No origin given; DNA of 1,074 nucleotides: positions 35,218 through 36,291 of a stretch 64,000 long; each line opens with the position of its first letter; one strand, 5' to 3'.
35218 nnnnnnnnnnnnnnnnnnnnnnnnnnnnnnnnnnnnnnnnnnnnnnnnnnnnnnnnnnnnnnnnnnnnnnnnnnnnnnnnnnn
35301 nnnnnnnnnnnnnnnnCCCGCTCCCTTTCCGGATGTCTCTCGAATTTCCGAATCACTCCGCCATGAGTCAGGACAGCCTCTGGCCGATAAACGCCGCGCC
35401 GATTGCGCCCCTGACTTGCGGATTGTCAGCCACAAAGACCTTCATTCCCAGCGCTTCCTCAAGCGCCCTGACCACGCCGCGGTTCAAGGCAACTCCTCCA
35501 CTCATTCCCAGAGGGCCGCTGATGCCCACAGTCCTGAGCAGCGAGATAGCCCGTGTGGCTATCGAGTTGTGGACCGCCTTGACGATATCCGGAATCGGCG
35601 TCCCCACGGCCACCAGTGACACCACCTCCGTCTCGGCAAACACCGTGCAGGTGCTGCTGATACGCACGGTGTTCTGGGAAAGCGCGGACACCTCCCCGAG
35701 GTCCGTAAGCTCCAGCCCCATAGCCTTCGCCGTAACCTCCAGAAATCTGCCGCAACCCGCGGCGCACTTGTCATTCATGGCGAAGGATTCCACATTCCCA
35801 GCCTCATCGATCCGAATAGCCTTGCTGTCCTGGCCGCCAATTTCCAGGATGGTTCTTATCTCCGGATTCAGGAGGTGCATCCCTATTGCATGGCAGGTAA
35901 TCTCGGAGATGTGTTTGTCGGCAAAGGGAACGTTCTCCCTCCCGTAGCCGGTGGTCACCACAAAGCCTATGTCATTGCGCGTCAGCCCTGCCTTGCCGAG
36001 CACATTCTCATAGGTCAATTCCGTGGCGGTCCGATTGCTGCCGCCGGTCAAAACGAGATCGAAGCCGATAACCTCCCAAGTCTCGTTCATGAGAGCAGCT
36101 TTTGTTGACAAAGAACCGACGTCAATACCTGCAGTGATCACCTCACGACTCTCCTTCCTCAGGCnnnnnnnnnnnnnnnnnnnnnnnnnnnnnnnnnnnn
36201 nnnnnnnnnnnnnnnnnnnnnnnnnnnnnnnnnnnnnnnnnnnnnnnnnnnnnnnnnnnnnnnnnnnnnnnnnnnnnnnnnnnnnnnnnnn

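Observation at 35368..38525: HgdC/HgdAB-type ketyl-radical dehydratase translationally fused (ATGA) to the end of an NRPS gene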

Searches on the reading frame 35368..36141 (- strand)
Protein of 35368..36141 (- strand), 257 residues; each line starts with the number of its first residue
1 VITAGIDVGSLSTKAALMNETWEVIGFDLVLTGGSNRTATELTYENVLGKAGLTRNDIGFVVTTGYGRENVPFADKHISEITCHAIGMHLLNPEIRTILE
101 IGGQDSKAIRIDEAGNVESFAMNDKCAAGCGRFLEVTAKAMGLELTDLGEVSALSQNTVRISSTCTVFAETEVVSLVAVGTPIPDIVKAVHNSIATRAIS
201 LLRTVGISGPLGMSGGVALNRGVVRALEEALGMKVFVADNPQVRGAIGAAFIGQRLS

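Call 7: search_protein_families(library=pfam, proteins=[window:35368-36141:-], max_evalue=0.01)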
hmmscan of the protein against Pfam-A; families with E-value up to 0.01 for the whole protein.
window:35368-36141:- (257 aa): 2 families
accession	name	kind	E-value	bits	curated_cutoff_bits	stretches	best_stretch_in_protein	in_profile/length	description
PF01869.26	BcrAD_BadFG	-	2.1e-62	211.5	31.5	1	5-253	2-271/271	BadF/BadG/BcrA/BcrD ATPase family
PF06723.19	MreB_Mbl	-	0.0014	18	27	1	178-251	245-317/327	MreB/Mbl protein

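Call 8: search_protein_families(library=ncbifam, proteins=[window:35368-36141:-], max_evalue=0.01)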
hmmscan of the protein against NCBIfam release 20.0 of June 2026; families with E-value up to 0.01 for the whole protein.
window:35368-36141:- (257 aa): 7 families
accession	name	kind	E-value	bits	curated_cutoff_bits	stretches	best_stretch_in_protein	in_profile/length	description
TIGR00241.1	CoA_E_activ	domain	2.6e-74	249.9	125.4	1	2-252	1-248/248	acyl-CoA dehydratase activase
TIGR03192.1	benz_CoA_bzdQ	equivalog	7.4e-57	193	380.2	1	1-255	32-288/293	benzoyl-CoA reductase, bzd-type, subunit Q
TIGR02259.1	benz_CoA_red_A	equivalog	2.6e-53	181.3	578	1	60-229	232-403/432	benzoyl-CoA reductase subunit A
TIGR02261.1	benz_CoA_red_D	equivalog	1e-47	162.5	312.85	1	2-253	2-262/262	benzoyl-CoA reductase subunit D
TIGR03286.1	methan_mark_15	hypoth_equivalog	1.3e-38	133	455.75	1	2-252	145-400/404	methanogenesis marker 15 protein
NF010539.0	PRK13927.1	subfamily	0.00094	18.2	293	1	177-250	251-323/339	rod shape-determining protein MreB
TIGR00904.1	mreB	subfamily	0.0042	16.2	365.75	1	178-250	252-323/334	MreB/Mrl family cell shape determining protein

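Call 11: search_solved_structures(query=window:35368-36141:-, max_evalue=0.001, show_alignments=3)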
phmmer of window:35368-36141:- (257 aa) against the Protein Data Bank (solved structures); distinct sequences matched with E-value up to 0.001: 5.
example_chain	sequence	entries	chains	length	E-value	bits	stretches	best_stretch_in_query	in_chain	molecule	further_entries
9gai_D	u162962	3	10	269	7.8e-73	248.3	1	3-252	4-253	3-methylbenzoyl-CoA reductase alpha subunit MbdQ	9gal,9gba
4eht_A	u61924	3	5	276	8e-69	235.1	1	1-251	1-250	Activator of 2-hydroxyisocaproyl-CoA dehydratase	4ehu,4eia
1hux_A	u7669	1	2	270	8.4e-60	205.6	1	2-253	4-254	ACTIVATOR OF (R)-2-HYDROXYGLUTARYL-COA DEHYDRATASE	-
9gai_C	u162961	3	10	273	5.8e-43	150.5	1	2-254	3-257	3-methylbenzoyl-CoA reductase delta subunit MbdP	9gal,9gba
7yyl_E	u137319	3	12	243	3.8e-39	138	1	4-254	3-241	Putative CoA-substrate-specific enzyme activase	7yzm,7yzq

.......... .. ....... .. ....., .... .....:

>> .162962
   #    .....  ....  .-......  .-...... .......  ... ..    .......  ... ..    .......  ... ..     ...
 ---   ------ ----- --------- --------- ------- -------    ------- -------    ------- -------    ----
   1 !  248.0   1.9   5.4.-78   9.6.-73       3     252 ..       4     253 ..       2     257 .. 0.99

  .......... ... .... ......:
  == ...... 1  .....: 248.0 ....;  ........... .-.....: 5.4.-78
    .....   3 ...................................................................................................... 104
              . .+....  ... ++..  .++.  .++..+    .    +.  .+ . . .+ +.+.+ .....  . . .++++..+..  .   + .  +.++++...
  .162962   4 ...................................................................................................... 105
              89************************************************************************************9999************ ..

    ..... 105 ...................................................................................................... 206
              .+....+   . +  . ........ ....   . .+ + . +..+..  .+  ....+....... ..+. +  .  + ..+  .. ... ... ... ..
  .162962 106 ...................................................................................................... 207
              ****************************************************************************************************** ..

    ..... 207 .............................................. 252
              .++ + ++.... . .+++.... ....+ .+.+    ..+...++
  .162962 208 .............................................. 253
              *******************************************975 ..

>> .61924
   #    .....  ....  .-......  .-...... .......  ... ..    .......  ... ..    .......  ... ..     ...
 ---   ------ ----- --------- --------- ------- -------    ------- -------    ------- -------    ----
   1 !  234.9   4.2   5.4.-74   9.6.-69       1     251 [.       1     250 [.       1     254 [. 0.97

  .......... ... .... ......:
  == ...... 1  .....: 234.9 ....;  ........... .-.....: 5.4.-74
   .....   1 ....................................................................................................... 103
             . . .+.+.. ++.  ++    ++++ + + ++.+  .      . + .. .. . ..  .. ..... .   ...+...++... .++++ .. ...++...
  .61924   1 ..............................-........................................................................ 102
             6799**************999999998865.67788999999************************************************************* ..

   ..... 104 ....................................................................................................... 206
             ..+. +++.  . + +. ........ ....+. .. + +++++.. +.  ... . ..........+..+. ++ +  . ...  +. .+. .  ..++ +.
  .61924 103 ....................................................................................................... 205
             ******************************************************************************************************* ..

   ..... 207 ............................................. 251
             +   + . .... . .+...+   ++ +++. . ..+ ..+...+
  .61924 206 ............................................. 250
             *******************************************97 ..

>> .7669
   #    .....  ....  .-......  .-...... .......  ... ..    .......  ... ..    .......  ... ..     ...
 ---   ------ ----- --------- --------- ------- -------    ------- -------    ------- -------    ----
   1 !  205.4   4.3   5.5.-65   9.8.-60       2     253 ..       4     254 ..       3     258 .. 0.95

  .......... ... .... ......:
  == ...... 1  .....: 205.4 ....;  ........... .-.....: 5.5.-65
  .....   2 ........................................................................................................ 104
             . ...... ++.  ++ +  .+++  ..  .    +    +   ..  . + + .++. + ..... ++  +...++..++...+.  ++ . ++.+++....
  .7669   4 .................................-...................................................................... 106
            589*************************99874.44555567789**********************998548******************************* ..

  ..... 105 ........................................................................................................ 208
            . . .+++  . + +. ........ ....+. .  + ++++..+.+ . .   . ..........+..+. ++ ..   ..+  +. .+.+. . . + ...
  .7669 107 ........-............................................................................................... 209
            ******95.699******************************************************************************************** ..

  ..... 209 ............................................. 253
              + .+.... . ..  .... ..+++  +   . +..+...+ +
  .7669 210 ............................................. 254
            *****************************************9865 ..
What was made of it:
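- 35368..36141 (-): Single HgdC/HadI-type activator ATPase, 257 aa, GTG start. Both bridging-cluster Cys align (call 11).
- On 2-hydroxyacyl-CoA dehydratase (HAD) type enzymes: Both Cys align with HgdC and HadI (call 11).
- Checked: Both cluster-bridging cysteines align with the corresponding NDKC and SSTC cysteines of HgdC (1HUX) and HadI (4EHT): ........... and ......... (call 11).
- The activator's best match is MbdQ (call 11).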
